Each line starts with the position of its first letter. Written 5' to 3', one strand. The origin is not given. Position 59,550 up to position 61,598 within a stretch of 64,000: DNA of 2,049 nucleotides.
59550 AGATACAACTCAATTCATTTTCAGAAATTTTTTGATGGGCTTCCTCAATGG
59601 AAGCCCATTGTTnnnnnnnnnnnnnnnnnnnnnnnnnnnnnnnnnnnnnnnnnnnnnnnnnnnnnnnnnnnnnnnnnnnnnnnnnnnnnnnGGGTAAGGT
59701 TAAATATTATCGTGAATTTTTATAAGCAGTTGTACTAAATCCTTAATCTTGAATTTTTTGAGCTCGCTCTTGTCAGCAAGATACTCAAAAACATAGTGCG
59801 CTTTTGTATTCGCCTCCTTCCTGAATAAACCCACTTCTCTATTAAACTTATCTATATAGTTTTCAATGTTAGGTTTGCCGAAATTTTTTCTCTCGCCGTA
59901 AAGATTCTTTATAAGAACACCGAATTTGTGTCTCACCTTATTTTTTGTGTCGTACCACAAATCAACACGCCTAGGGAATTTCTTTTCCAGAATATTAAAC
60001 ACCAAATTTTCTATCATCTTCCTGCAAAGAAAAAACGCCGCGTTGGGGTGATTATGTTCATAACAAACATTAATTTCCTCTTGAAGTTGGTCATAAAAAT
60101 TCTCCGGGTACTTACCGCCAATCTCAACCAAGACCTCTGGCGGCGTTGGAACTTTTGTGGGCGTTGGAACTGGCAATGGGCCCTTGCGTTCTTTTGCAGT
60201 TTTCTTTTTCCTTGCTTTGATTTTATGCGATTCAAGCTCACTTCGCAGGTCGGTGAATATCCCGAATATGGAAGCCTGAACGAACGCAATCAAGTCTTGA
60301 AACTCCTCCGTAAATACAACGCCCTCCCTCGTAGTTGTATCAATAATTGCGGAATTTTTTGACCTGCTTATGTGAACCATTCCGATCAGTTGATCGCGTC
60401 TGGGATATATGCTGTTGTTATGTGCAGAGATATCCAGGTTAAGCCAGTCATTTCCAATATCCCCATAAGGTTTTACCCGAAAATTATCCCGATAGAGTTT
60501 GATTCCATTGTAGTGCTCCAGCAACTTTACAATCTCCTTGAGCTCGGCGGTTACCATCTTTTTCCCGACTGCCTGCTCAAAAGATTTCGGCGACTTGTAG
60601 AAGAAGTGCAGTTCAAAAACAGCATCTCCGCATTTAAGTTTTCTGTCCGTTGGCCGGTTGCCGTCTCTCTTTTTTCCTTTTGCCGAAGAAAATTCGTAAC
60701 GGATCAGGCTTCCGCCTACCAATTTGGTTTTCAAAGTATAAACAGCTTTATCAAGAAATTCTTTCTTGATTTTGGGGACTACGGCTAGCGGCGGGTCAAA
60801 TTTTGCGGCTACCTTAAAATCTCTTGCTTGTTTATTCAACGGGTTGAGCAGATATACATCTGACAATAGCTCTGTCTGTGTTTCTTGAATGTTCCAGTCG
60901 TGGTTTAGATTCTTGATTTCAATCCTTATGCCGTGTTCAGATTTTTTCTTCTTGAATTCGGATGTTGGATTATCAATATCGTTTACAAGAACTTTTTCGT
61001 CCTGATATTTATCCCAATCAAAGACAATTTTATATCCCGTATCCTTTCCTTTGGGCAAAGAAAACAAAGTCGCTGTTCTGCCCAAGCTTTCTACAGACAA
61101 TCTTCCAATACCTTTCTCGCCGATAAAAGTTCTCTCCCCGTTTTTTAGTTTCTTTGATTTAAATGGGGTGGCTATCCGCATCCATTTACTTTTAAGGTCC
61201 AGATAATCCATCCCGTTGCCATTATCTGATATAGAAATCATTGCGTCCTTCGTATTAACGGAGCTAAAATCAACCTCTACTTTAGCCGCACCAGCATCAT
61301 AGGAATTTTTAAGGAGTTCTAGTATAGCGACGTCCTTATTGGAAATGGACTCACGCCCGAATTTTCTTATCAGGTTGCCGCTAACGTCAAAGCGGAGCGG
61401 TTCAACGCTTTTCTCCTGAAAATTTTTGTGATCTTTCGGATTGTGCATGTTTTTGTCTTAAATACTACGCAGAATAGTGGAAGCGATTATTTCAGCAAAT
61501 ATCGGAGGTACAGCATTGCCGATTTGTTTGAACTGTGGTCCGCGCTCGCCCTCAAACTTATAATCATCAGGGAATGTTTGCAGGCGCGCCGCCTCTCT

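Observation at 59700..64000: RM-like operon: SF2-helicase protein + C5-cytosine methyltransferase + MORC-like GHKL ATPase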

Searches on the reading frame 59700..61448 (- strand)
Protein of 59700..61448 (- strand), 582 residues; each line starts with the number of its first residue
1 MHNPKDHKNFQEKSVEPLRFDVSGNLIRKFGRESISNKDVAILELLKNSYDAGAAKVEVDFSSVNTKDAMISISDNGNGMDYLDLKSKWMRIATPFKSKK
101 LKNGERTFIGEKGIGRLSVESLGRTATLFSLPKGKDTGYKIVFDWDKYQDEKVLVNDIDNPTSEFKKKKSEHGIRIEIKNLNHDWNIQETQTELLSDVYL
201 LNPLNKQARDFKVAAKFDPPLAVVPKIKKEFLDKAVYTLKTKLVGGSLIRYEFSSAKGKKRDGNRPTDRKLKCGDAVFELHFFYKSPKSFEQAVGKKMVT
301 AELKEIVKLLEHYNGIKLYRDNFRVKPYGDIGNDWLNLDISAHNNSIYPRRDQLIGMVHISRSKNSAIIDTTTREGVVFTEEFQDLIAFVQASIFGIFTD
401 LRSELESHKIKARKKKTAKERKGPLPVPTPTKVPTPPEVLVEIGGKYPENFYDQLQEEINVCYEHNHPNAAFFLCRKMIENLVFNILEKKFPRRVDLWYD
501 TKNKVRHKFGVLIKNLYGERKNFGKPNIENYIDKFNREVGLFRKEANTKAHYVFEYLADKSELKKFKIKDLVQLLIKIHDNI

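Call 4: search_protein_families(library=pfam, proteins=[window:59700-61448:-], max_evalue=0.01)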
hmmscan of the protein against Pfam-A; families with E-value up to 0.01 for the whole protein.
window:59700-61448:- (582 aa): 3 families
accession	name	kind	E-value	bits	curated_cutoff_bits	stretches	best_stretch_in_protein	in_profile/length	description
PF13589.12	HATPase_c_3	-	1.6e-21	77.2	25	1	39-164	4-125/137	Histidine kinase-, DNA gyrase B-, and HSP90-like ATPase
PF02518.31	HATPase_c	-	5.4e-06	27.3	26.4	1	41-142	9-104/111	Histidine kinase-, DNA gyrase B-, and HSP90-like ATPase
PF18928.5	DUF5677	-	0.00035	21.1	27.1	1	457-573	16-129/166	Family of unknown function (DUF5677)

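Call 5: search_protein_families(library=padloc, proteins=[window:59700-61448:-], max_evalue=0.01)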
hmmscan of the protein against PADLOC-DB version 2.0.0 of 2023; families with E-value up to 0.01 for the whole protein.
window:59700-61448:- (582 aa): 4 families
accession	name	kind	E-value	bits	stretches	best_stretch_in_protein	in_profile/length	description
PDLC03419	REase_II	-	1.3e-08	31.6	1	27-127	14-116/695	Type II restriction enzyme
PDLC03485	REase_II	-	3.7e-07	27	1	33-141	21-125/611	Type II restriction enzyme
PDLC03971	TmtA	-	0.00036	16.1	1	42-157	58-174/1782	-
PDLC02204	MzaB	-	0.00092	15.8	1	37-94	24-79/500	-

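Call 6: search_protein_families(library=ncbifam, proteins=[window:59700-61448:-], max_evalue=0.01)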
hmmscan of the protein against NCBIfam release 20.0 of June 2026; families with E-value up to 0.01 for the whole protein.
window:59700-61448:- (582 aa): 12 families
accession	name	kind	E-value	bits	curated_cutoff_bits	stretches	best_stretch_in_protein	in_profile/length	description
NF050001.1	restrict_BbrUII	equivalog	1.1e-19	70.5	550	1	19-189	2-175/659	BbrUII/HgiDII family restriction enzyme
TIGR00585.2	mutl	equivalog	1.2e-07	31.1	180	1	41-94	24-75/555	DNA mismatch repair endonuclease MutL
NF047352.1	P_loop_sacsin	domain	3e-07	30.8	50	1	41-125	3-76/80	sacsin N-terminal ATP-binding-like domain-containing protein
NF000951.0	PRK00095.2-1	equivalog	1.3e-06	27.3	391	1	39-145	26-128/559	DNA mismatch repair endonuclease MutL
NF000953.0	PRK00095.2-4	equivalog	1.3e-05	24.3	693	1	40-148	25-129/611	DNA mismatch repair endonuclease MutL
NF000949.0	PRK00095.1-2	equivalog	1.6e-05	24.2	750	1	41-141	30-127/634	DNA mismatch repair endonuclease MutL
NF041932.1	MzaB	equivalog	5e-05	21.8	850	1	38-115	12-84/480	MZA anti-phage system associated ATPase MzaB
NF000948.0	PRK00095.1-1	equivalog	0.0002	20.4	701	1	42-94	27-77/625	DNA mismatch repair endonuclease MutL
NF000952.0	PRK00095.2-2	subfamily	0.0003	19.4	840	1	41-143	26-124/623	DNA mismatch repair endonuclease MutL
NF010683.0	PRK14083.1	equivalog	0.00046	18.8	455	1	36-119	25-117/604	HSP90 family protein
NF000950.0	PRK00095.1-3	equivalog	0.0012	17.3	756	1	42-95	28-79/641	DNA mismatch repair endonuclease MutL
NF000954.0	PRK00095.2-5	equivalog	0.0063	14.9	937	1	33-94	22-81/588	DNA mismatch repair endonuclease MutL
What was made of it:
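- On BbrUII/HgiDII family restriction enzymes (NF050001): The score is 70.5 bits and covers the N-terminal GHKL part only (call 6).
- Closest known: BbrUII/HgiDII family restriction enzymes. Different: The score is 70.5 bits against a cut-off of 550, and only profile positions 2-175 of 659 match (call 6).
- The N-terminal 170 residues match NCBIfam NF050001 'BbrUII/HgiDII family restriction enzyme' (E 1.1e-19) and two PADLOC REase_II models (calls 5, 6). The score is 70.5 bits against a family cut-off of 550, and the match covers only the GHKL domain (call 6).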

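Call 10: find_encoding_contigs(protein=window:59700-61448:-, flank=10000, max_places=6)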
Protein window:59700-61448:- (582 aa): 2 contigs read that carry it; 2 places shown.
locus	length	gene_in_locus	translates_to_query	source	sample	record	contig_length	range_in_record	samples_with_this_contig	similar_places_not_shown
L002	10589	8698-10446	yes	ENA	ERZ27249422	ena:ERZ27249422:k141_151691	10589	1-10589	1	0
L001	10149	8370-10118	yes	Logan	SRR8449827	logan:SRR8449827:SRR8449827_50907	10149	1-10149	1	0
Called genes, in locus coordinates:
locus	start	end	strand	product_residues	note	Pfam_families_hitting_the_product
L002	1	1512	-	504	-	?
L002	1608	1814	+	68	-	PF13560:HTH_31 (weak), PF12844:HTH_19, PF01381:HTH_3, PF13443:HTH_26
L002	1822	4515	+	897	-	PF01555:N6_N4_Mtase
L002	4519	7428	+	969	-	PF04851:ResIII, PF00270:DEAD, PF18766:SWI2_SNF2, PF00176:SNF2-rel_dom, PF27151:YagJ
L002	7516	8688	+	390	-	PF00145:DNA_methylase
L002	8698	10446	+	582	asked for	PF13589:HATPase_c_3, PF02518:HATPase_c (weak)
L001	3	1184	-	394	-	?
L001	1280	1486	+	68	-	PF13560:HTH_31 (weak), PF12844:HTH_19, PF01381:HTH_3, PF13443:HTH_26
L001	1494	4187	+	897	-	PF01555:N6_N4_Mtase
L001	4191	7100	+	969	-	PF04851:ResIII, PF00270:DEAD, PF18766:SWI2_SNF2, PF00176:SNF2-rel_dom, PF27151:YagJ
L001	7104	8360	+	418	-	PF00145:DNA_methylase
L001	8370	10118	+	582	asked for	PF13589:HATPase_c_3, PF02518:HATPase_c (weak)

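Call 13: search_protein_families(library=pfam, proteins=[L002:1-1512:-], max_evalue=0.01)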
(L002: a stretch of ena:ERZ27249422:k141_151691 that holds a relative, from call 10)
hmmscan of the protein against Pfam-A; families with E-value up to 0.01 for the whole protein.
L002:1-1512:- (504 aa): 3 families
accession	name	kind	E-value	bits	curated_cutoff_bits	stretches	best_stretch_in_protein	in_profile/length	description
PF00239.26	Resolvase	-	6.8e-20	72.1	23.3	1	6-150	2-144/145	Resolvase, N terminal domain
PF07508.19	Recombinase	-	2e-16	60.5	21.1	1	173-268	2-102/102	Recombinase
PF13408.12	Zn_ribbon_recom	-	2.4e-08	34.7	25.3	1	282-343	2-56/58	Recombinase zinc beta ribbon domain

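Call 14: search_protein_families(library=ncbifam, proteins=[L002:1-1512:-], max_evalue=0.01)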
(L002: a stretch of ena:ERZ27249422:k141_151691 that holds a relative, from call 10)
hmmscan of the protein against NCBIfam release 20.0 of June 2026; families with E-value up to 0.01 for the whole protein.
L002:1-1512:- (504 aa): 6 families
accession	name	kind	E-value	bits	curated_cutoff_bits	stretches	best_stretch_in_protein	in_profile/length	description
NF047343.1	SCCmet_CcrB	equivalog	1.1e-29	103.5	900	1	7-399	11-415/542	cassette chromosome recombinase CcrB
NF041201.1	recomb_XisF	equivalog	1.3e-25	90.3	375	1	8-388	4-391/465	fdxN element excision recombinase XisF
NF047347.1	SCCmet_CcrC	equivalog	2.6e-20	72.4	900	1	4-430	4-454/558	cassette chromosome recombinase CcrC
NF047344.1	SCCmet_CcrA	equivalog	1.2e-17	64.1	700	1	8-419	7-385/442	cassette chromosome recombinase CcrA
NF049883.1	resolv_YneB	equivalog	8.9e-05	22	175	1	6-86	3-82/211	YneB family resolvase-like protein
NF033518.0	transpos_IS607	equivalog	0.00038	20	110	1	6-85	57-133/187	IS607 family transposase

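Call 15: find_homologous_proteins(query=window:59700-61448:-, max_evalue=0.001)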
Query window:59700-61448:- (582 aa): 575 proteins with E <= 0.001 among 8000 candidates; the best 120 are listed.
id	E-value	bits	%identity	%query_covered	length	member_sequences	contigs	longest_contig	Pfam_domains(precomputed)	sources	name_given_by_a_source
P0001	0.0e+0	1317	100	100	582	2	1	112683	PF02518.32,PF13589.13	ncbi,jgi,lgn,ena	ncbi:MAG: ATP-binding protein [Patescibacteria group bacterium]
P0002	0.0e+0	1213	91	100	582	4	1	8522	PF02518.32,PF13589.13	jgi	jgi:hypothetical protein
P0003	0.0e+0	1196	90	100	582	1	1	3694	PF02518.32,PF13589.13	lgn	-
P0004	0.0e+0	1171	87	100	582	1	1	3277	PF02518.32,PF13589.13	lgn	-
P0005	0.0e+0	1086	81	100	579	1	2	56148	PF13589.13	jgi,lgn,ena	jgi:hypothetical protein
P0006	0.0e+0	1073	80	100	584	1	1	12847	PF13589.13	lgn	-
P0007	0.0e+0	1063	80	100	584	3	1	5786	PF02518.32,PF13589.13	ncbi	-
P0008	0.0e+0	1039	77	100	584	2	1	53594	PF02518.32,PF13589.13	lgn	-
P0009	0.0e+0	1016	75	100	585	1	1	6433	PF02518.32,PF13589.13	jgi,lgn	jgi:hypothetical protein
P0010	0.0e+0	1016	76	100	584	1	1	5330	PF13589.13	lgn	-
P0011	0.0e+0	1012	75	100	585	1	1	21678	PF02518.32,PF13589.13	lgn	-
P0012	0.0e+0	1011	74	100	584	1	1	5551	PF02518.32,PF13589.13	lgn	-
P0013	4.4e-298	1008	76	100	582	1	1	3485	PF13589.13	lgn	-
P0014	3.4e-295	998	75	100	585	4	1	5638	PF13589.13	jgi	jgi:hypothetical protein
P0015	6.1e-294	994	74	100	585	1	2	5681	PF02518.32,PF13589.13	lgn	-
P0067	6.6e-159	548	56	76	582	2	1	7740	PF09509.16,PF13589.13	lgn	-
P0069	4.5e-158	545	62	68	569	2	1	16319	PF09509.16,PF13589.13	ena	-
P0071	4.9e-157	542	62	68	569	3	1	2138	PF09509.16,PF13589.13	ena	-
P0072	3.8e-156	539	58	76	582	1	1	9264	PF09509.16,PF13589.13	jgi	-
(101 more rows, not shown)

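Call 17: find_related_loci(query=A1, collection=genome_contigs, flank=10000)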
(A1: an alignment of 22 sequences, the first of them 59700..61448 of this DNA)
Query A1 (582 aa) in genome_contigs; peptide patterns used: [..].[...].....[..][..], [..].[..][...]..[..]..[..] (x = any residue, [..] = any of these).
452 stretches matched a pattern; 419 encode a relative of the query (tblastn E <= 1e-3); the best 80 are kept; 80 distinct loci.
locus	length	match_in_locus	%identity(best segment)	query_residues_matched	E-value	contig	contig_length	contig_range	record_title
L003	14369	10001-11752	78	1-582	0e+0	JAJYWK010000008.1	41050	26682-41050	MAG: bacterium isolate FK3.bin112 NODE_1762_length_41050_cov_1.830584, whole genome shotgun sequence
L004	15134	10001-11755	76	1-582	0e+0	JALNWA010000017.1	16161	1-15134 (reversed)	MAG: Candidatus Gracilibacteria bacterium isolate SO_2016_GW1 bin 4 scaffold06210_OW334_2016, whole genome shotgun seque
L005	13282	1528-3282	76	1-582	0e+0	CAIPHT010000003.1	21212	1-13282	Candidatus Vogelbacteria bacterium isolate MJ-2014_bin-1736 genome assembly, contig: bin-1736:03/20, whole genome shotgu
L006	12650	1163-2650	69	89-582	0e+0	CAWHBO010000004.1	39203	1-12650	MAG: Candidatus Parcubacteria bacterium isolate MFD00905.bin.2.44 genome assembly, contig: contig_58345, whole genome sh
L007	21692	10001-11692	53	17-582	0e+0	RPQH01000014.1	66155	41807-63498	MAG: Ignavibacteriae bacterium isolate metabat2.211 metabat2.211_Contig_420280, whole genome shotgun sequence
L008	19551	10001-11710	49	11-582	7e-173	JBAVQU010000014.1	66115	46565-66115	MAG: Candidatus Zixiibacteriota bacterium isolate MFD02350_ilm_asm_bin5 k127_93440, whole genome shotgun sequence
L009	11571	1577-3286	42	17-582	5e-136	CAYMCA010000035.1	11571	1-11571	MAG TPA_asm: Candidatus Woesearchaeota archaeon isolate binchicken_co38_1125 genome assembly, contig: NODE_11831_length_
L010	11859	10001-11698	40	18-581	4e-130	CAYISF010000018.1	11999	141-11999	MAG TPA_asm: uncultured Candidatus Saccharibacteria bacterium isolate ERP119705_co3_578 genome assembly, contig: NODE_64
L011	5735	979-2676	41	15-579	3e-130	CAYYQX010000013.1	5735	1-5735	MAG TPA_asm: uncultured Muribaculaceae bacterium isolate SRP192927_co3_95 genome assembly, contig: NODE_41027_length_573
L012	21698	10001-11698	40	15-579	1e-126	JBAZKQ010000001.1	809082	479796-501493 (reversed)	MAG: Patescibacteria group bacterium isolate SO_2017_LW4_148 scaffold_12_c1_LW137-91_2017, whole genome shotgun sequence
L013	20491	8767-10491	51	17-582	3e-180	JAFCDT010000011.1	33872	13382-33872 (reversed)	Candidatus Woesearchaeota archaeon isolate Meg22_1012_Bin_105 Meg22_1012_Bin_105_scaffold_7153, whole genome shotgun seq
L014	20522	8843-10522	38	12-582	4e-116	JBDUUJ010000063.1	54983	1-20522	MAG: Nitrososphaera sp. isolate NZW_845 k127_6823465, whole genome shotgun sequence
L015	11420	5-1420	39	106-579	7e-93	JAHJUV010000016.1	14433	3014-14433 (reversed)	MAG: Planctomycetota bacterium isolate OSL_A.mb.29 OSL_A.mb.29_k141_27114, whole genome shotgun sequence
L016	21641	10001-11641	34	9-578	1e-94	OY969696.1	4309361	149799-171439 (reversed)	MAG: Candidatus Aminicenantes bacterium isolate MFD04408.bin.1.14 genome assembly, chromosome: 1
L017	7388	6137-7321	39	12-406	6e-78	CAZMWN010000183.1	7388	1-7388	MAG TPA_asm: uncultured Pirellulales bacterium isolate SRP214966_co5_345 genome assembly, contig: NODE_10769_length_7388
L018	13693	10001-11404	34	8-480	1e-77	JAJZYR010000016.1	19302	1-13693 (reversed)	MAG: Candidatus Micrarchaeota archaeon isolate TL1-5.bin55 NODE_3404_length_19302_cov_3.402973, whole genome shotgun seq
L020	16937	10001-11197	36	15-417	3e-63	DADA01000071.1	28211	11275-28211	MAG TPA_asm: Nitrososphaera sp. UBA210 UBA210_contig_93, whole genome shotgun sequence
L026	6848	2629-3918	31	9-428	3e-53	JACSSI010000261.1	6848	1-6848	MAG: Anaerolineae bacterium isolate CH7 contig-70_15792, whole genome shotgun sequence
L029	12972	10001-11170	32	20-399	3e-49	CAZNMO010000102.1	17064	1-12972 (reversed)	MAG TPA_asm: uncultured Clostridiaceae bacterium isolate binchicken_co158_98 genome assembly, contig: NODE_2934_length_1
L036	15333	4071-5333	31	26-450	2e-45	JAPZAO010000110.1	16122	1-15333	MAG: Candidatus Methanoperedens sp. isolate SR-VP_26_10_2019_2_100cm_44_46 SR-VP_26_10_2019_2_100cm_scaffold_3228, whole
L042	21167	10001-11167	30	16-396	1e-38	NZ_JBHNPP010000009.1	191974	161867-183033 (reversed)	Flavobacterium sp. HJSW_4 NODE_9_length_191974_cov_171.524719, whole genome shotgun sequence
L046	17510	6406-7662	31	20-408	4e-37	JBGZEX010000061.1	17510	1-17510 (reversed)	MAG: Marinifilaceae bacterium isolate D-90_MAG_4 D-90__81441, whole genome shotgun sequence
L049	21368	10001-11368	29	20-449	4e-36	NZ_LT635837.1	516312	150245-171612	Mediterranea massiliensis strain Marseille-P2645T, whole genome shotgun sequence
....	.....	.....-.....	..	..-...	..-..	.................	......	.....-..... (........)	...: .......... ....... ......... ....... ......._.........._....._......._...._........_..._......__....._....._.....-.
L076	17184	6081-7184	30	20-392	4e-32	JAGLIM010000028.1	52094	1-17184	MAG: Candidatus Paceibacterota bacterium isolate RS_2_5 ROV157_2.bin.5.fa_28, whole genome shotgun sequence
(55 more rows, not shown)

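Call 18: search_protein_families(library=pfam, alignment_id=A1, max_evalue=0.1)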
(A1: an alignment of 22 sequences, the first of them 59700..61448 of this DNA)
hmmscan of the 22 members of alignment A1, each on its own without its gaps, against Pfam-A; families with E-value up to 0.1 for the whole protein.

A. member 1, window:59700-61448:- (582 aa): 3 families
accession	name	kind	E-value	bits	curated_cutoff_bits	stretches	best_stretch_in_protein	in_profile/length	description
PF13589.12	HATPase_c_3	-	1.6e-21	77.2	25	1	39-164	4-125/137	Histidine kinase-, DNA gyrase B-, and HSP90-like ATPase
PF02518.31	HATPase_c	-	5.4e-06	27.3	26.4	1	41-142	9-104/111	Histidine kinase-, DNA gyrase B-, and HSP90-like ATPase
PF18928.5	DUF5677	-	0.00035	21.1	27.1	1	457-573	16-129/166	Family of unknown function (DUF5677)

B. families by the number of members that match (of 22 scanned): 7 families
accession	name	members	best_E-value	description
PF13589.12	HATPase_c_3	22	5e-24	Histidine kinase-, DNA gyrase B-, and HSP90-like ATPase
PF02518.31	HATPase_c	21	5.2e-10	Histidine kinase-, DNA gyrase B-, and HSP90-like ATPase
PF18928.5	DUF5677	3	0.00035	Family of unknown function (DUF5677)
PF25794.1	SACS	3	0.001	Sacsin domain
PF17407.7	Nrap_D6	2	0.016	Nrap protein domain 6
PF03717.20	PBP_dimer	2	0.02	Penicillin-binding Protein dimerisation domain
PF17315.7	FMP23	1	0.027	Found in mitochondrial proteome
